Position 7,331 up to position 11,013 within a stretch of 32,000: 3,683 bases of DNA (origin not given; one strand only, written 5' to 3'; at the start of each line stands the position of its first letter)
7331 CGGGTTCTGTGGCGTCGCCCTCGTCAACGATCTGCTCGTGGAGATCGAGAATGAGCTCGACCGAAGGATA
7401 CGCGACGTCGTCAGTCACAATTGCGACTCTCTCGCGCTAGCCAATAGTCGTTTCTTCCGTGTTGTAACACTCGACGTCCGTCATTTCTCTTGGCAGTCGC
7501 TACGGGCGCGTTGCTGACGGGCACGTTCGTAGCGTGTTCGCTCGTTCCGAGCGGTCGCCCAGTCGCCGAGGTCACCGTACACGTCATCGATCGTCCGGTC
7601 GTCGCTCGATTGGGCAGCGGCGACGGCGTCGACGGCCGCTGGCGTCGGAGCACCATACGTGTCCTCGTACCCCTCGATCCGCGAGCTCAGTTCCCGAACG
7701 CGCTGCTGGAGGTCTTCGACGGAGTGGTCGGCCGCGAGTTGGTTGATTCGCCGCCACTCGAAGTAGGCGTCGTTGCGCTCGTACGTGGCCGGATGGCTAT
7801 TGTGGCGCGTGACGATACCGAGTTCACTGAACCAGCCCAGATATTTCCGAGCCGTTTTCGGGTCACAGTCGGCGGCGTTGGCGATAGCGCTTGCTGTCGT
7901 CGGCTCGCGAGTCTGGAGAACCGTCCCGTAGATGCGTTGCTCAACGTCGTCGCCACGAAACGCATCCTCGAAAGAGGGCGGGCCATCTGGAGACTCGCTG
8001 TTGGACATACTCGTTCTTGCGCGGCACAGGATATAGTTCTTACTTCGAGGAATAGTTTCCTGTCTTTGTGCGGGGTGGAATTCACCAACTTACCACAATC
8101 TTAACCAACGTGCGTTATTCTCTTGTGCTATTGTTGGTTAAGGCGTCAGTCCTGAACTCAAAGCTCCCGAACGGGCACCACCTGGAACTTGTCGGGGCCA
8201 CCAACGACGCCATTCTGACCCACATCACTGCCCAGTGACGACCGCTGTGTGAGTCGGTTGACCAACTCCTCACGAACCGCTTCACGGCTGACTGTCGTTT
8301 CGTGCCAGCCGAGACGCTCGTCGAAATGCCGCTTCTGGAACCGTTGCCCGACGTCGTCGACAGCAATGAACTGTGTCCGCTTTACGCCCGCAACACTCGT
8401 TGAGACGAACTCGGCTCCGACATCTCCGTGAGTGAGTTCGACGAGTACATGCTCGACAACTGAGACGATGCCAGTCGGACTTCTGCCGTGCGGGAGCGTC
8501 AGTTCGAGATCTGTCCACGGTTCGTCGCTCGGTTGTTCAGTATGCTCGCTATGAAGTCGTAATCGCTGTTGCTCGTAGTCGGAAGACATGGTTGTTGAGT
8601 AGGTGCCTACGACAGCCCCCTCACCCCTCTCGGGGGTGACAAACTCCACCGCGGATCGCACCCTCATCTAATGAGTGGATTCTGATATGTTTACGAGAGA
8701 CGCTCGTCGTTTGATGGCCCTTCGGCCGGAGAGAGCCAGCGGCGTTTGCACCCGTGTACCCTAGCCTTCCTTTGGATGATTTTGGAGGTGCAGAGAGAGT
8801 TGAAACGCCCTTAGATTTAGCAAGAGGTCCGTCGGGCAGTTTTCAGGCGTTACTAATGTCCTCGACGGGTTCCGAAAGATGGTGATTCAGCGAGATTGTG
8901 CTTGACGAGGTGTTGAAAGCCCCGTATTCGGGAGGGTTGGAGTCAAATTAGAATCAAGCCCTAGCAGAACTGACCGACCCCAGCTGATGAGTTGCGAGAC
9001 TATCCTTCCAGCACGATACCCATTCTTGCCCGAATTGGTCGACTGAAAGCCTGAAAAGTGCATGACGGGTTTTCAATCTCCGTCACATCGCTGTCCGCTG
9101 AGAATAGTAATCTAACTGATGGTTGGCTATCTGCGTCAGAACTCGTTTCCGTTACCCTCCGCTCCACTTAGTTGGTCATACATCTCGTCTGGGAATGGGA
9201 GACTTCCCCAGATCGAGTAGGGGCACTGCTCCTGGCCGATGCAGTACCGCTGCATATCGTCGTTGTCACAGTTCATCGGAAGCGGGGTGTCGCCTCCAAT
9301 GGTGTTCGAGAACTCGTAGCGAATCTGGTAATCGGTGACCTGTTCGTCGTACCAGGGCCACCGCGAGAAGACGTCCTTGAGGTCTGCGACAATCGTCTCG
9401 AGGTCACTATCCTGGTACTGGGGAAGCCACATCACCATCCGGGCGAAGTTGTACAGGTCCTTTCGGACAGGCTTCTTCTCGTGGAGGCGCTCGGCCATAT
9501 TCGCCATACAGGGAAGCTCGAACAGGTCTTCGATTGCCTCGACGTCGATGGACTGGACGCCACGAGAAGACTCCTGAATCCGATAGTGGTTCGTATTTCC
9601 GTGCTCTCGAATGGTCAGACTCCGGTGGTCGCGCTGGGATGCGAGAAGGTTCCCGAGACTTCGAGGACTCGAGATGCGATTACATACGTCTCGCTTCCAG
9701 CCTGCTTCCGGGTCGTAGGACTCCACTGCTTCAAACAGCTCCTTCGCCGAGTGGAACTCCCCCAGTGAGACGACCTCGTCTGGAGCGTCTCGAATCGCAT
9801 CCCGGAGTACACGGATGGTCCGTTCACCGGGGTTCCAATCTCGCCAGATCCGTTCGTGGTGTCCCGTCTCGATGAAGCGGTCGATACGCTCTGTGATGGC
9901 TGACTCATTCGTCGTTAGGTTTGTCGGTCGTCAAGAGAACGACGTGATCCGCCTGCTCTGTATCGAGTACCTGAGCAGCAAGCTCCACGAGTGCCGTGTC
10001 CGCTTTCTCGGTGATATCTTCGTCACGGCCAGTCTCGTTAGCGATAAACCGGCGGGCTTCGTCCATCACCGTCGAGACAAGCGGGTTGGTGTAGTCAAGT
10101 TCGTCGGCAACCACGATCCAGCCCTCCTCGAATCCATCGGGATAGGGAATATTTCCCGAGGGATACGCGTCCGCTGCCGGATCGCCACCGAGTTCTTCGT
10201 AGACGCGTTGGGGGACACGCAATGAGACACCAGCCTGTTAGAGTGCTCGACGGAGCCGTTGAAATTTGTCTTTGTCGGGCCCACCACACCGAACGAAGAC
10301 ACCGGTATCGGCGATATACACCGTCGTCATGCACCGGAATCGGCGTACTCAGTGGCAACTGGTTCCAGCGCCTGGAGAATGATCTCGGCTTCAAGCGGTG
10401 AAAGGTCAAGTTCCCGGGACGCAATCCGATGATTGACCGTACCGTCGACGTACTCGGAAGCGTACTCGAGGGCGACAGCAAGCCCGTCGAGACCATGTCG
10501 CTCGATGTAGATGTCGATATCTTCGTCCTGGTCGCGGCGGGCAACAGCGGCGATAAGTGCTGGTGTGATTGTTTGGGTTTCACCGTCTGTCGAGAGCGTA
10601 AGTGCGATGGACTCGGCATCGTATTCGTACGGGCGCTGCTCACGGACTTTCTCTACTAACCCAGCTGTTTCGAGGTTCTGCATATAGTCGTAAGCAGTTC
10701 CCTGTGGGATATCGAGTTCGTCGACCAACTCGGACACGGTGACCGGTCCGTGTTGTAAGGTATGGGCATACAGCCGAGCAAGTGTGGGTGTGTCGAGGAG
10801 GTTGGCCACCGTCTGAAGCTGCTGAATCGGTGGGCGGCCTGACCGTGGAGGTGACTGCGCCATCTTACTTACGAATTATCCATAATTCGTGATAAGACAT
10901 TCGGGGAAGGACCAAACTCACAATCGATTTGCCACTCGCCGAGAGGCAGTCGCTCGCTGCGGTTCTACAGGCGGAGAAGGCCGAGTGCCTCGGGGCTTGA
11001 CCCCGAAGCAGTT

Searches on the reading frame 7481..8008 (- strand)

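Call 75: search_protein_families(library=pfam, proteins=[window:7481-8008:-], max_evalue=0.001)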
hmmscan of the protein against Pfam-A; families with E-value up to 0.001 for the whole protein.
window:7481-8008:- (175 aa): 1 family
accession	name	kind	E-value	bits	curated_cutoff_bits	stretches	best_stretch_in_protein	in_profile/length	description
PF24033.1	DUF7342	-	1.6e-24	87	31.6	1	24-162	5-143/150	Family of unknown function (DUF7342)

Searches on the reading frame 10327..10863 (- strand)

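Call 76: search_protein_families(library=pfam, proteins=[window:10327-10863:-], max_evalue=0.001)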
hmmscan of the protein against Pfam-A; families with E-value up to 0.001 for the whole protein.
window:10327-10863:- (178 aa): 7 families
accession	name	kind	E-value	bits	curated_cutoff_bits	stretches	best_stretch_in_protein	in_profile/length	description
PF24218.1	DUF7437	-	2.5e-33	114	27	1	110-174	1-65/66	Family of unknown function (DUF7437)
PF01978.25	TrmB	-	9e-12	45.1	25.6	1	29-83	11-64/68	Sugar-specific transcriptional regulator TrmB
PF12840.13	HTH_20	-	3.2e-09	37.1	27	1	23-73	1-51/51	Helix-turn-helix domain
PF09339.16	HTH_IclR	-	3.1e-06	27.3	22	1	38-73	16-51/52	IclR helix-turn-helix domain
PF01022.26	HTH_5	-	5.8e-06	26.5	22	1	36-72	11-47/47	Bacterial regulatory protein, arsR family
PF12802.13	MarR_2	-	7.4e-06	26.5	27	1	36-76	15-56/61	MarR family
PF13412.12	HTH_24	-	0.00099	19.1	21.9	0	36-71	13-48/48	Winged helix-turn-helix DNA-binding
